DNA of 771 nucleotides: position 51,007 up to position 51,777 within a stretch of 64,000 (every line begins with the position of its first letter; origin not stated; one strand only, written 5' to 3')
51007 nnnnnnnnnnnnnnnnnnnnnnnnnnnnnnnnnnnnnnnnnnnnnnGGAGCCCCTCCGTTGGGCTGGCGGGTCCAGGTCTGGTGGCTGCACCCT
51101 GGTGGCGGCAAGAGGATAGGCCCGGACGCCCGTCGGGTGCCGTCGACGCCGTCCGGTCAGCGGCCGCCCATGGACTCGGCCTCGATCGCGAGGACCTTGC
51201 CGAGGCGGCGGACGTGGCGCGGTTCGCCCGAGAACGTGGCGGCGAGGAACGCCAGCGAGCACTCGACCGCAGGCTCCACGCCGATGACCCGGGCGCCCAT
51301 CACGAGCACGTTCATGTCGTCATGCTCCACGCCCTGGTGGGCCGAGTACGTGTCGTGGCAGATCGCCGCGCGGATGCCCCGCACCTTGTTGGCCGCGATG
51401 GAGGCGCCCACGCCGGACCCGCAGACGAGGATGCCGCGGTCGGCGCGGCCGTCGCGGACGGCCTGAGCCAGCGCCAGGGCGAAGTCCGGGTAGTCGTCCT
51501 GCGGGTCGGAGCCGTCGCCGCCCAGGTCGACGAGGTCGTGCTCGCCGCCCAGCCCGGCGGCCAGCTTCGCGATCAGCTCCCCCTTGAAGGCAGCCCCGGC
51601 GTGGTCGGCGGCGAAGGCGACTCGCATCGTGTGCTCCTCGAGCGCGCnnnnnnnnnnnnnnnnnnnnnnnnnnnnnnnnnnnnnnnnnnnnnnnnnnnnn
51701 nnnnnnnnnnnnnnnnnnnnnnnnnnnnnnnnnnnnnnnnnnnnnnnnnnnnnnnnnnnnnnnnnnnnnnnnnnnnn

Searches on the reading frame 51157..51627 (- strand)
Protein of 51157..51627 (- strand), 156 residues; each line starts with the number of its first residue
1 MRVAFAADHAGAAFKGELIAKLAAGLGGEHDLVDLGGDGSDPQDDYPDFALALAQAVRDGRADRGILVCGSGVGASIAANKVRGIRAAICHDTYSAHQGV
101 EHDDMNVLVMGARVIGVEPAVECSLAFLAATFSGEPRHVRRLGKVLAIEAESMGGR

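Call 50: search_protein_families(library=pfam, proteins=[window:51157-51627:-], max_evalue=0.00001)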
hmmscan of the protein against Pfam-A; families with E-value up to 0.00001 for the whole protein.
window:51157-51627:- (156 aa): 1 family
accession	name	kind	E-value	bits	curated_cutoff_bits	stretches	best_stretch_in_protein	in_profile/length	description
PF02502.23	LacAB_rpiB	-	5.5e-46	156.4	24.7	1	3-144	1-137/138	Ribose/Galactose Isomerase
